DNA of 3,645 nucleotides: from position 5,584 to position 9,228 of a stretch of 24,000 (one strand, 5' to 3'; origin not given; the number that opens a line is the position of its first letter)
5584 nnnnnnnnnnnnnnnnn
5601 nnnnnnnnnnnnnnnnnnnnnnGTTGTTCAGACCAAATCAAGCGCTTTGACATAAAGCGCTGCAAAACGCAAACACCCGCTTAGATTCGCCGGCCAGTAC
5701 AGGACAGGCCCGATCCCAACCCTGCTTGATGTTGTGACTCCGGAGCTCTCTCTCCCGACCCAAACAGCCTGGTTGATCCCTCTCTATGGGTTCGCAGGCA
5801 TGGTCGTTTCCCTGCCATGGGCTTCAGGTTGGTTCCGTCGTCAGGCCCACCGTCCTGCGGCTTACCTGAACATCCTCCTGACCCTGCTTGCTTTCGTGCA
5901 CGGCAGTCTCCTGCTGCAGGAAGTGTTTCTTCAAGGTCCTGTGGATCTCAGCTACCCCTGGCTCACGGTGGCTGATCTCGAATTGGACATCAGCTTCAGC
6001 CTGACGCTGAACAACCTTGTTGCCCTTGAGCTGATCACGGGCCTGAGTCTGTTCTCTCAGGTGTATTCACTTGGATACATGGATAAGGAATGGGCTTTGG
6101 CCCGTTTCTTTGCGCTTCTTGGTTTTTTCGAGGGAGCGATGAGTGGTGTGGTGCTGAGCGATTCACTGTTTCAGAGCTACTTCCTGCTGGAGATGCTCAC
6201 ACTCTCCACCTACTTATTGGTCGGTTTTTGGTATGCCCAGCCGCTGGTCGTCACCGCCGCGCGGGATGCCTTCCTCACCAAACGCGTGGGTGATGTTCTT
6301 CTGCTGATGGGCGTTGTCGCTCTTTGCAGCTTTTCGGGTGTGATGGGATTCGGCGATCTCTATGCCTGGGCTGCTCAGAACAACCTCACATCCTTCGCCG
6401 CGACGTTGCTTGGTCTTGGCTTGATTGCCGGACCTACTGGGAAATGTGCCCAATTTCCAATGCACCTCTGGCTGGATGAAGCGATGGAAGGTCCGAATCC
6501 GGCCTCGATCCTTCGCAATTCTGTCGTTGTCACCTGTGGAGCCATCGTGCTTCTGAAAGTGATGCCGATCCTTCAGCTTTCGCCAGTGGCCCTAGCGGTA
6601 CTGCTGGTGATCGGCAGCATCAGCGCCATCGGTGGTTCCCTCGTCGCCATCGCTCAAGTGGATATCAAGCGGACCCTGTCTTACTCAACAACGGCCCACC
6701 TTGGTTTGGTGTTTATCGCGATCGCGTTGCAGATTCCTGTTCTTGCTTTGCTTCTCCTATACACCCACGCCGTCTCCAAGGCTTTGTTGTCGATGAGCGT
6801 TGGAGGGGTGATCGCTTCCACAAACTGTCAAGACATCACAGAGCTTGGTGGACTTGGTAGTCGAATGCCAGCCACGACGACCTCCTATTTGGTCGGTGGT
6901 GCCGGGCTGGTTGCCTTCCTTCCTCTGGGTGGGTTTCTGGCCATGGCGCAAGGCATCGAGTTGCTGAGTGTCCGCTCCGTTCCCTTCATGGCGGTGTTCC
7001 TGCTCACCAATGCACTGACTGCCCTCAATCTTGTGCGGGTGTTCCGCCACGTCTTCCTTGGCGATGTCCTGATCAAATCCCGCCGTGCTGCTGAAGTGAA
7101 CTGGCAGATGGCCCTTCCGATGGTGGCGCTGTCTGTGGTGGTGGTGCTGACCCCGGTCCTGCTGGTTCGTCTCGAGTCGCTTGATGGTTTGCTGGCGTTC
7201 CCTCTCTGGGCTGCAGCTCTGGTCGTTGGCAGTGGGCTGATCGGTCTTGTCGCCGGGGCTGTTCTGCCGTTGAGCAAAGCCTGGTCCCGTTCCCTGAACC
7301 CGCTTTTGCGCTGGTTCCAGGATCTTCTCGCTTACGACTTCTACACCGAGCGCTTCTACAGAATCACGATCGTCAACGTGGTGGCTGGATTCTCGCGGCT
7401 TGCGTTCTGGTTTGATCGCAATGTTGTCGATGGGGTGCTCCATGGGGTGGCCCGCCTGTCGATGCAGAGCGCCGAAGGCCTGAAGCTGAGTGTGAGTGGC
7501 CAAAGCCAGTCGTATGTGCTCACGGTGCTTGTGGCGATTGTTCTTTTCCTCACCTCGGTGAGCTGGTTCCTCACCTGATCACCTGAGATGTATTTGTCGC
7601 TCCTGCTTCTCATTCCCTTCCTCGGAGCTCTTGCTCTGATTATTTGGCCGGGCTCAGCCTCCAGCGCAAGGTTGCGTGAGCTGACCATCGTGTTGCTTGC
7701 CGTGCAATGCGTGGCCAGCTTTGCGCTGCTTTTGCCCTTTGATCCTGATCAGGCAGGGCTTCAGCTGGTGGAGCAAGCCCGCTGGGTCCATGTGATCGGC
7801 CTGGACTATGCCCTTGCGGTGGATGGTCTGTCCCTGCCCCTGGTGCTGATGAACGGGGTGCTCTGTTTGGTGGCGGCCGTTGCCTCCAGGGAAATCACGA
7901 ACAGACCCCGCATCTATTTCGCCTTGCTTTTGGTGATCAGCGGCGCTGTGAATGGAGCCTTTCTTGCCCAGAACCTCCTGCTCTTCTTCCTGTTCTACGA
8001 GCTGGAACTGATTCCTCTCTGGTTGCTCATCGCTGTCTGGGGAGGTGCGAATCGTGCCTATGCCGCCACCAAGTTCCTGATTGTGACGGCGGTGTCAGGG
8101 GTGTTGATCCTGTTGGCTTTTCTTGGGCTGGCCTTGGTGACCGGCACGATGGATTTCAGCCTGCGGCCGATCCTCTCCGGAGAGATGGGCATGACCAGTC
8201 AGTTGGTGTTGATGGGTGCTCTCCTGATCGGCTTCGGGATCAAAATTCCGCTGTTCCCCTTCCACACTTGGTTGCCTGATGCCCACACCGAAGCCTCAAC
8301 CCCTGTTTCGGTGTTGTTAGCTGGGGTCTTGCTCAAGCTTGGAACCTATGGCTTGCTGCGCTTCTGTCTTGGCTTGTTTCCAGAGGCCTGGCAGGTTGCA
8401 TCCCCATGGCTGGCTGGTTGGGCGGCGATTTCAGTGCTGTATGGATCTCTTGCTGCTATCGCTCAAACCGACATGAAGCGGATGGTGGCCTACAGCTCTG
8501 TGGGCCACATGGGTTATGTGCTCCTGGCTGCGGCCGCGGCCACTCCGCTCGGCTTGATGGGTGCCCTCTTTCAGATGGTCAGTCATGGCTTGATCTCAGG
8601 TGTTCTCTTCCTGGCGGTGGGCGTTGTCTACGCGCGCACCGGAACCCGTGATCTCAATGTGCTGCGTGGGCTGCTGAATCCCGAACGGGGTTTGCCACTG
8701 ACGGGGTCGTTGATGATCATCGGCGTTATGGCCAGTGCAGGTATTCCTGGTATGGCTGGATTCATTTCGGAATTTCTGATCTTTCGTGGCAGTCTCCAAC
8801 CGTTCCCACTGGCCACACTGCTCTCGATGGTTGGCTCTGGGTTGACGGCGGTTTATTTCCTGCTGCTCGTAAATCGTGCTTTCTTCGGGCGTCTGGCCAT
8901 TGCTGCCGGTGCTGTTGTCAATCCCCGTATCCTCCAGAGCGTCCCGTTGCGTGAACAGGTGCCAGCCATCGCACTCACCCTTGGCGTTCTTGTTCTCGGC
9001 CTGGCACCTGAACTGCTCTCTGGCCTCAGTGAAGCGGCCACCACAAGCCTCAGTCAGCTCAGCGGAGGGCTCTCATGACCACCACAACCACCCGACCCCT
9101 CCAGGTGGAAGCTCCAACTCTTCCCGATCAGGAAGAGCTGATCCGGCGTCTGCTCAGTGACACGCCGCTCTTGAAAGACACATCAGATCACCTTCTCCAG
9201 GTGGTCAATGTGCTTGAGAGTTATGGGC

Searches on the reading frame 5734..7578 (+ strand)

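Call 4: search_protein_families(library=pfam, proteins=[window:5734-7578:+])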
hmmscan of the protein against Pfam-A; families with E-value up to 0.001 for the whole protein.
window:5734-7578:+ (614 aa): 2 families
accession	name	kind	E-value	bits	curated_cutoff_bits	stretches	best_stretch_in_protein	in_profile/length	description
PF00361.26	Proton_antipo_M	-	6.5e-50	170.4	21.5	1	142-428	1-293/294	NADH:quinone oxidoreductase/Mrp antiporter, TM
PF00662.26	Proton_antipo_N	-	1e-11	45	24.5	1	76-126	1-51/51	NADH-Ubiquinone oxidoreductase (complex I), chain 5 N-terminus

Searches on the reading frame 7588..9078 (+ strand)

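Call 4: search_protein_families(library=pfam, proteins=[window:7588-9078:+])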
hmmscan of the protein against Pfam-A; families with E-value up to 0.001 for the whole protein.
window:7588-9078:+ (496 aa): 1 family
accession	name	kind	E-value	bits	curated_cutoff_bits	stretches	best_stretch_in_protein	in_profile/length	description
PF00361.26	Proton_antipo_M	-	1.9e-72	244.4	21.5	1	127-419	1-293/294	NADH:quinone oxidoreductase/Mrp antiporter, TM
